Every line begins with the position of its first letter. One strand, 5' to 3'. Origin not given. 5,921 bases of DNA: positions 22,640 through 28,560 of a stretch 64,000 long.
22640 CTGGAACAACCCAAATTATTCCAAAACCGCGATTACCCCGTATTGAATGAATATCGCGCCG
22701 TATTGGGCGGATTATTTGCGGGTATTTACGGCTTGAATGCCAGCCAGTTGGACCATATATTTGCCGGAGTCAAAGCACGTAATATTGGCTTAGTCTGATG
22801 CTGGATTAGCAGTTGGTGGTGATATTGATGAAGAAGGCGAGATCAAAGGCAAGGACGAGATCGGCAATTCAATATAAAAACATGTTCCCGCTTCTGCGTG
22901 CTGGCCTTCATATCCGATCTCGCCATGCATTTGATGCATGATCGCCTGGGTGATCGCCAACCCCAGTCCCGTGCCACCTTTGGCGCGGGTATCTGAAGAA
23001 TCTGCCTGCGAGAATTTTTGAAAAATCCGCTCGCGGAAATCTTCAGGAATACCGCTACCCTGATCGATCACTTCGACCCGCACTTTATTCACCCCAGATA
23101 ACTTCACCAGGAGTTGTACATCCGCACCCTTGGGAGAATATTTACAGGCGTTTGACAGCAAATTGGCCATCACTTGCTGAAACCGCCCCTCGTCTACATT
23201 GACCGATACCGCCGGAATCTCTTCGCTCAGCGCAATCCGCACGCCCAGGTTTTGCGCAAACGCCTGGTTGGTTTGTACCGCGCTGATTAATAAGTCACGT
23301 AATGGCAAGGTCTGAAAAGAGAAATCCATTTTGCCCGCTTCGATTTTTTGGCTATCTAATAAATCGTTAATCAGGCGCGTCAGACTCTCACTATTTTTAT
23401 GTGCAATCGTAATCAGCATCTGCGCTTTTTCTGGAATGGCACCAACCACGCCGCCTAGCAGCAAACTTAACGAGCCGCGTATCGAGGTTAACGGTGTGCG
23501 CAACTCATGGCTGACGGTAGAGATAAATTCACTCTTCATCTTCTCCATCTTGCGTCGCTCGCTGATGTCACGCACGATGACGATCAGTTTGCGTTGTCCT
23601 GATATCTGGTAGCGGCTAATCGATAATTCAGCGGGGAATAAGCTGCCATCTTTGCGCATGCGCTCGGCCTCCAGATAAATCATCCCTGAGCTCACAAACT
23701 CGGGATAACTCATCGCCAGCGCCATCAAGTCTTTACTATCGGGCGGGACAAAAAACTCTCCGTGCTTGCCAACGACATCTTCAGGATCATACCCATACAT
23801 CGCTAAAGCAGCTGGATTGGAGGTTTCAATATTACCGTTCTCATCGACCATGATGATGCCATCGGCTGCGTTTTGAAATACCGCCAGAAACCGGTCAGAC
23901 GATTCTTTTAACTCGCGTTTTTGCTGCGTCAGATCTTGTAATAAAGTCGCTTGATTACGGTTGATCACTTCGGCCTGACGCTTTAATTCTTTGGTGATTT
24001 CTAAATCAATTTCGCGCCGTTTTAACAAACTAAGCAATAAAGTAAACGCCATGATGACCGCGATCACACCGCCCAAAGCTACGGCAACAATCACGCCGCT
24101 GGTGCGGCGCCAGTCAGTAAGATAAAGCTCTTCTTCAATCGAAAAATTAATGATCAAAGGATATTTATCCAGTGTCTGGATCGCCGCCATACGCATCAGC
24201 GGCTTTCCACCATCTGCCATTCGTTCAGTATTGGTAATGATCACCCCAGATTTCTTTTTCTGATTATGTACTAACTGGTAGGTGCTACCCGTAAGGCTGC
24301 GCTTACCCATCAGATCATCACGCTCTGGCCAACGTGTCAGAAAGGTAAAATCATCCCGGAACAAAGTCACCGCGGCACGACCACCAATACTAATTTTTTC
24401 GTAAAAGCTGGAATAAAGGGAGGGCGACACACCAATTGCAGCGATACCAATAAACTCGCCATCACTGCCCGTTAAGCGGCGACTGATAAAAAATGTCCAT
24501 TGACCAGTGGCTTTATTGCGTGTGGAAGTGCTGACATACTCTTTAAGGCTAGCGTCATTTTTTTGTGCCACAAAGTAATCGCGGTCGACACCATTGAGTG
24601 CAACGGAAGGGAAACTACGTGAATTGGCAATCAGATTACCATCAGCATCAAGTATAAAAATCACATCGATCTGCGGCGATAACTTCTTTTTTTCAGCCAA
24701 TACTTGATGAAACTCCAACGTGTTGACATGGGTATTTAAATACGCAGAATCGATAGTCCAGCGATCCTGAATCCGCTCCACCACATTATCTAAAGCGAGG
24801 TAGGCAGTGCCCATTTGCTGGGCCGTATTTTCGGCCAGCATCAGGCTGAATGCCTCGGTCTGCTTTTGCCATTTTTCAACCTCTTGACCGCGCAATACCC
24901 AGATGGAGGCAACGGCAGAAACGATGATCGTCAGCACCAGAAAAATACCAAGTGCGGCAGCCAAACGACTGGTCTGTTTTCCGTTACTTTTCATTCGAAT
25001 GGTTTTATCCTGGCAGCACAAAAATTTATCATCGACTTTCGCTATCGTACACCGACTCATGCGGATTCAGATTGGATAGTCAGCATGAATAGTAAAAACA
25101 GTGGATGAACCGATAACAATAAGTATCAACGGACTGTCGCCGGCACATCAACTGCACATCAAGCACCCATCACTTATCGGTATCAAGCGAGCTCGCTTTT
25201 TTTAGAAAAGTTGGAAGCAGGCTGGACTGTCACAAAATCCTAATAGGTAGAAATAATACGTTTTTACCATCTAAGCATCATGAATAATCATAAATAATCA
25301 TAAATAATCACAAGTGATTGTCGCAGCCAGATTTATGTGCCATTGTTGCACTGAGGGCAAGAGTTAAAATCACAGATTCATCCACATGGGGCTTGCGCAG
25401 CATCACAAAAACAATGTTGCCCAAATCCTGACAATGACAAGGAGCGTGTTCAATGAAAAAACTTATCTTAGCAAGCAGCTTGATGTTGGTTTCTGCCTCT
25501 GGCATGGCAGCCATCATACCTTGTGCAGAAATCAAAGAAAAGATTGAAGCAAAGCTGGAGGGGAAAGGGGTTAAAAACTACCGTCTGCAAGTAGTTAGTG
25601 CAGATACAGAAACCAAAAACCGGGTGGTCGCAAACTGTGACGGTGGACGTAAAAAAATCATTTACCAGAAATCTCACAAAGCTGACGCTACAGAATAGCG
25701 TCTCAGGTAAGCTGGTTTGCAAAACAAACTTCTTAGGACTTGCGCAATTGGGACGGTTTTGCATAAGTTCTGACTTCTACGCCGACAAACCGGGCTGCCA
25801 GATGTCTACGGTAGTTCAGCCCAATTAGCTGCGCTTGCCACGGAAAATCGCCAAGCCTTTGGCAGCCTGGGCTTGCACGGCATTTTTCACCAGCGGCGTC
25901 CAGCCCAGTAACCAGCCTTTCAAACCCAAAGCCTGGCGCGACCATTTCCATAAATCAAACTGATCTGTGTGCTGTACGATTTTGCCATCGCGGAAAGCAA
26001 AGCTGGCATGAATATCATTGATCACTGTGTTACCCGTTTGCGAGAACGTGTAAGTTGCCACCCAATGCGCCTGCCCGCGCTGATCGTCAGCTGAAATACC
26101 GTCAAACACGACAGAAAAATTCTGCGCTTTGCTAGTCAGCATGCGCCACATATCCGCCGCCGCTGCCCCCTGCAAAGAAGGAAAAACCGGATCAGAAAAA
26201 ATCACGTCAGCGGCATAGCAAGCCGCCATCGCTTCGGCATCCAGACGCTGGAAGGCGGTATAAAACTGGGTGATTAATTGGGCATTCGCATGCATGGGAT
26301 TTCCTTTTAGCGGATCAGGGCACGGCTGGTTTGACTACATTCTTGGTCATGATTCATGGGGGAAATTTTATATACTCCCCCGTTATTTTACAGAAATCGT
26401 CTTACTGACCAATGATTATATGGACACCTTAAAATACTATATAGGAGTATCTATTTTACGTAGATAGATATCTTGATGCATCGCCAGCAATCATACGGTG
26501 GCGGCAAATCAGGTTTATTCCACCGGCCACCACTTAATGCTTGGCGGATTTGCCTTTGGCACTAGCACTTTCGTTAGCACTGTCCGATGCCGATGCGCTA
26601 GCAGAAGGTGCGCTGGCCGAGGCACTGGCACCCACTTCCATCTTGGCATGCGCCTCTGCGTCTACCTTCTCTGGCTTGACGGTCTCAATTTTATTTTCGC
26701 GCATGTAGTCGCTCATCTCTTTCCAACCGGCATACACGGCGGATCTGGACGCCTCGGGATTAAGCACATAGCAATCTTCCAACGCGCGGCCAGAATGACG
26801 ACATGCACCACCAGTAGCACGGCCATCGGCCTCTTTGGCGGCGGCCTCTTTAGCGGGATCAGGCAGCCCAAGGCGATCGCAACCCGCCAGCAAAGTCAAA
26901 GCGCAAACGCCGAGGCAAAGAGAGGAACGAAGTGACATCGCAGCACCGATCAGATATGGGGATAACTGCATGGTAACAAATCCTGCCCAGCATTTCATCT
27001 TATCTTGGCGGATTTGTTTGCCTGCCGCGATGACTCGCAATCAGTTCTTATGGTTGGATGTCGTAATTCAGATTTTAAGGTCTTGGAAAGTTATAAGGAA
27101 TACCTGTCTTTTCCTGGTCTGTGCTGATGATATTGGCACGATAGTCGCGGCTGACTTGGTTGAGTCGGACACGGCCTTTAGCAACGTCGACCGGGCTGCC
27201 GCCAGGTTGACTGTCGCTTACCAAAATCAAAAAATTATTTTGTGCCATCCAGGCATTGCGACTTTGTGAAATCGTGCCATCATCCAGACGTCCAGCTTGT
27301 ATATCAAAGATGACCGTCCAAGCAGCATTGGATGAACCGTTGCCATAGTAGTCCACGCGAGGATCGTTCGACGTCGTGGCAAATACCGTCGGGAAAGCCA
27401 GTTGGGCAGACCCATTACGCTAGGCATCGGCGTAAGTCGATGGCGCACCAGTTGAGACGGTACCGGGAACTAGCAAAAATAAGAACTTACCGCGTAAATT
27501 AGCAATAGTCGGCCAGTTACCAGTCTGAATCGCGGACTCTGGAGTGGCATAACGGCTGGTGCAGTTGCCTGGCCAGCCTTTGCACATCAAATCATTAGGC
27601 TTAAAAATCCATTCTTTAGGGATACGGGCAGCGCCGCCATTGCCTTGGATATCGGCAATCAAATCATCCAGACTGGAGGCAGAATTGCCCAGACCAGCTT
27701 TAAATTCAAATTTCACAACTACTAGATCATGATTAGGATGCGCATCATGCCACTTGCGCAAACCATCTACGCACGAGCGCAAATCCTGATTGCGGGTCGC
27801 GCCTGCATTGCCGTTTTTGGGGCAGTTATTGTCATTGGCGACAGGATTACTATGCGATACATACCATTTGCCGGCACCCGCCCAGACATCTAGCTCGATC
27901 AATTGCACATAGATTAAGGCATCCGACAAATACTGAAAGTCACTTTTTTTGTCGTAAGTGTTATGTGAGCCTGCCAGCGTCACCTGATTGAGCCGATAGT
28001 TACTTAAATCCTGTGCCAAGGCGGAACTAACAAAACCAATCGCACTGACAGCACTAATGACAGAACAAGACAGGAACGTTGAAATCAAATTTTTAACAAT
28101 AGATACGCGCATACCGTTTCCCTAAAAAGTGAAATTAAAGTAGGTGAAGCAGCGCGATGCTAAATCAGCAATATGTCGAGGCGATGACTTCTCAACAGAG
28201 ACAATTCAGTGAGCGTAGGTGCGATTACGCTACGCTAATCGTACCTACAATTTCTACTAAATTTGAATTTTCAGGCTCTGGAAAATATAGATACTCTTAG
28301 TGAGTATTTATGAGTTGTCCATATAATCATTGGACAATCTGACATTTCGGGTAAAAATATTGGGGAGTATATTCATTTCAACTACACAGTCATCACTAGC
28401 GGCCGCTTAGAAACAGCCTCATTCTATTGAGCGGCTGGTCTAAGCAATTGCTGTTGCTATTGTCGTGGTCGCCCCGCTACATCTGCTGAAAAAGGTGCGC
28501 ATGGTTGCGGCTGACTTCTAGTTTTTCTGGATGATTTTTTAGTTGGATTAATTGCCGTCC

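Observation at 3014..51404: Nine copies of an unnamed ~85-bp structured intergenic repeat, about one per 7 kb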

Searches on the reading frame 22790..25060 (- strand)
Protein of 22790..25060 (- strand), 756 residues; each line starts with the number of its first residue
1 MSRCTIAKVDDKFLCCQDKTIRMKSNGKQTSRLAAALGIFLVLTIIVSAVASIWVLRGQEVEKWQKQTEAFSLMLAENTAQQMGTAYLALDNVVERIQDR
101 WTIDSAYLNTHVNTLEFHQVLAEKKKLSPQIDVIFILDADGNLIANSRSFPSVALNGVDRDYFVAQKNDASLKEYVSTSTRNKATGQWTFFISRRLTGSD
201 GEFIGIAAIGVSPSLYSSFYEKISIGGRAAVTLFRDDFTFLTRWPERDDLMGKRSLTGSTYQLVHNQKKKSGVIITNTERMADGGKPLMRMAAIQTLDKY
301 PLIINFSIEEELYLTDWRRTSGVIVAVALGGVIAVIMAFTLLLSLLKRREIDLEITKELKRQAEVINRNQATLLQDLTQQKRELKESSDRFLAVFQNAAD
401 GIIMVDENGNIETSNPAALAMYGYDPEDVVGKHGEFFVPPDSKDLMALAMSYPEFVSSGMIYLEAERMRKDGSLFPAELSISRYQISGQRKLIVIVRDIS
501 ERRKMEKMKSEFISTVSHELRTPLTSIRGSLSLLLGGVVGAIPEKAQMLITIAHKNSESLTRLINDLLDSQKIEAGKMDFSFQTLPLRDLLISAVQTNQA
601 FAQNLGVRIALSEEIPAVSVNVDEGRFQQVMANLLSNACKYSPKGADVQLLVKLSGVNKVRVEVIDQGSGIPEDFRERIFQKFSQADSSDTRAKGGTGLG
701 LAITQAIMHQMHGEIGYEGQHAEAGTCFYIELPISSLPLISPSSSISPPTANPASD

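Call 78: search_protein_families(library=pfam, proteins=[window:22790-25060:-])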
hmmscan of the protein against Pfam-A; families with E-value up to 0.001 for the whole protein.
window:22790-25060:- (756 aa): 8 families
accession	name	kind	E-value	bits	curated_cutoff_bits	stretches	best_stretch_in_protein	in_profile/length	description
PF02518.31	HATPase_c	-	3.9e-26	92.1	26.4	1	623-734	2-109/111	Histidine kinase-, DNA gyrase B-, and HSP90-like ATPase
PF00512.31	HisKA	-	1.1e-17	64.3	26.9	1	508-576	1-66/66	His Kinase A (phospho-acceptor) domain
PF13426.13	PAS_9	-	1e-15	58.3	27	1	400-501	2-103/103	PAS domain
PF00989.32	PAS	-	1.3e-10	41.7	22.6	1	391-499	3-113/113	PAS fold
PF08448.16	PAS_4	-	1.6e-10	41.6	23.1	1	396-503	2-109/110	PAS fold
PF02743.24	dCache_1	-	1.6e-10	41.4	45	1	75-226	14-165/240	Cache domain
PF13188.13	PAS_8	-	2.7e-07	30.7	21.8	1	390-431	2-44/65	PAS domain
PF22588.2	dCache_1_like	-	2.1e-05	25.1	27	1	216-304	4-86/89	Histidine kinase sensor domain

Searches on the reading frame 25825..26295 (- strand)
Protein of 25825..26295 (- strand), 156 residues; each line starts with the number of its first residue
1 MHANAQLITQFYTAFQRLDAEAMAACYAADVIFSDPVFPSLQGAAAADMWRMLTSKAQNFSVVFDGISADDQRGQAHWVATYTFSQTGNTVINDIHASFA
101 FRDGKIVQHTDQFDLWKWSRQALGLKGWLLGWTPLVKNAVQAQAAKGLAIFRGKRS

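Call 18: search_protein_families(library=pfam, proteins=[window:25825-26295:-])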
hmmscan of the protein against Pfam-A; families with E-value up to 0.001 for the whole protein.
window:25825-26295:- (156 aa): 3 families
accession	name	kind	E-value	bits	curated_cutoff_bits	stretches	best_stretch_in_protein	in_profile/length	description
PF12680.13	SnoaL_2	-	5.8e-18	65.8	27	1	9-109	2-102/102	SnoaL-like domain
PF07366.18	SnoaL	-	2.1e-07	31.2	28.4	1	7-121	2-125/126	SnoaL-like polyketide cyclase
PF13474.12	SnoaL_3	-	1.7e-05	25.6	22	1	6-102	3-103/121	SnoaL-like domain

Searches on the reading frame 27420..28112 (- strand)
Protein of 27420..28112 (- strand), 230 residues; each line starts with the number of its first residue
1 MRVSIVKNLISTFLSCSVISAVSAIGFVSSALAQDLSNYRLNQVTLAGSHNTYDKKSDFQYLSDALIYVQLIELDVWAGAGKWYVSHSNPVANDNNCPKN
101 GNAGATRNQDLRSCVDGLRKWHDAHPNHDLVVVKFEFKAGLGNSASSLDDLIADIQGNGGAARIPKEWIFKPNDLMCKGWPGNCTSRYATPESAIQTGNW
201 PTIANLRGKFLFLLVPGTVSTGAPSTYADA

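Call 14: find_encoding_contigs(protein=window:27420-28112:-, flank=10000, max_places=6)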
Protein window:27420-28112:- (230 aa): 2 contigs read that carry it; 2 places shown.
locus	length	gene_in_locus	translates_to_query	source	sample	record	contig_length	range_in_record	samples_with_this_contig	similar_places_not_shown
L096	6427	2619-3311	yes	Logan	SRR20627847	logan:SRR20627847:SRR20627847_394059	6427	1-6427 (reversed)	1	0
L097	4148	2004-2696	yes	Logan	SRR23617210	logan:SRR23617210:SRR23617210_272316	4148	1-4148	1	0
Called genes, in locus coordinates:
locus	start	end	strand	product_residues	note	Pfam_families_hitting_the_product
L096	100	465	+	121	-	-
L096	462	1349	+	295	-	PF06580:His_kinase, PF02518:HATPase_c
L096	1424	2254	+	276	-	PF00072:Response_reg, PF04397:LytTR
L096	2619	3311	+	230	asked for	PF16670:PI-PLC-C1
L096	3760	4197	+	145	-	-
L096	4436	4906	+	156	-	PF13474:SnoaL_3 (weak), PF07366:SnoaL (weak), PF12680:SnoaL_2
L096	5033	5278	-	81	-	PF06649:DUF1161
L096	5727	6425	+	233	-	?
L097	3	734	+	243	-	?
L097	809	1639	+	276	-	PF00072:Response_reg, PF04397:LytTR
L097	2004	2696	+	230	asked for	PF16670:PI-PLC-C1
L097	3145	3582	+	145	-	-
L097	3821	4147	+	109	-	?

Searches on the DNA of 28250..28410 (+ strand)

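Call 52: search_rna_families(source=window, start=28250, end=28410, threshold=evalue, max_evalue=10)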
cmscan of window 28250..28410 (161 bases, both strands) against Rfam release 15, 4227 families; matches with E-value up to 10: 6.
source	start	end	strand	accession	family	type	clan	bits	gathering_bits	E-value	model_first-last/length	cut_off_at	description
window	28268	28357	+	RF00632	sxy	Cis-reg;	-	15.4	70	3.2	1-104/104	no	sxy 5' UTR element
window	28312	28394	+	RF03022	Phage_DGR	Gene; sRNA;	-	14.2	50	1.8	1-127/127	no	Bacteriophage Diversity-Generating Retroelement RNA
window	28278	28320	+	RF00701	mir-126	Gene; miRNA;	-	14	47.2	3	1-74/74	no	mir-126 microRNA precursor family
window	28250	28275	+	RF01355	CRISPR-DR26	Gene; CRISPR;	-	13.9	39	5.8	1-25/25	no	CRISPR RNA direct repeat element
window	28295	28340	-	RF02925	6A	Gene; sRNA;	-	13.2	41.2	7.4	1-52/52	no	6A RNA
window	28309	28383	-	RF01505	Afu_264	Gene; snRNA; snoRNA; CD-box;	-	11.2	40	6.5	1-103/103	no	A. fumigatus snoRNA Afu_264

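Call 77: build_rna_model(alignment_id=A6, structure=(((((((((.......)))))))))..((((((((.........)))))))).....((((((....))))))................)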
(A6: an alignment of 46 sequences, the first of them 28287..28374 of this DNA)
Model R1 built from alignment A6 (46 sequences, 89 columns); structure: as given.
model positions 88; base pairs 23; branch points 2; effective number of sequences 3.88; information 0.647 bits per position. Calibrated on 0.2 Mb of random sequence (short: E-values are rough).
structure used (alignment columns):
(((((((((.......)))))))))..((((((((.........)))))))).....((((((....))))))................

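Call 79: search_with_rna_model(model_id=R1, source=window, filters=off, max_evalue=1)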
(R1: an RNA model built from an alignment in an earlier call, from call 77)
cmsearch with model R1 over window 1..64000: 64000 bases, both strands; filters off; matches with E-value up to 1: 15.
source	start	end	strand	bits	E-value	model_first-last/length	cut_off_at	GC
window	28287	28374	+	85.6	2.5e-14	1-88/88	no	0.32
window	3013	3100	-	82.5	9.4e-14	1-88/88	no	0.3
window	7875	7962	-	81.6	1.4e-13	1-88/88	no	0.3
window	51319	51405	+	80.7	2.1e-13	1-88/88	no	0.3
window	42778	42864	-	79.7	3.2e-13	1-88/88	no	0.26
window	18331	18418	+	77.7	7.7e-13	1-88/88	no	0.32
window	39793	39878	-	73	5.8e-12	1-88/88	no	0.28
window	26368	26454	-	72.7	6.7e-12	1-88/88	no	0.31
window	33396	33483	+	53.3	2.9e-08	1-88/88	no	0.31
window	18331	18407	-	33.2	0.00017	1-88/88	no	0.31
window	7875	7962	+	23.1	0.013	1-88/88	no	0.3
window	51319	51393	-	17.3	0.17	1-88/88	no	0.29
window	28239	28311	-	17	0.19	1-88/88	no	0.29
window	39829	39874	+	15.9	0.31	28-72/88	no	0.28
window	42789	42864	+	14.7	0.51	1-88/88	no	0.28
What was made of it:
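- Checked: A covariance model run with filters off finds the same nine at 53-86 bits; its other hits are opposite-strand echoes of the same copies (call 79).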
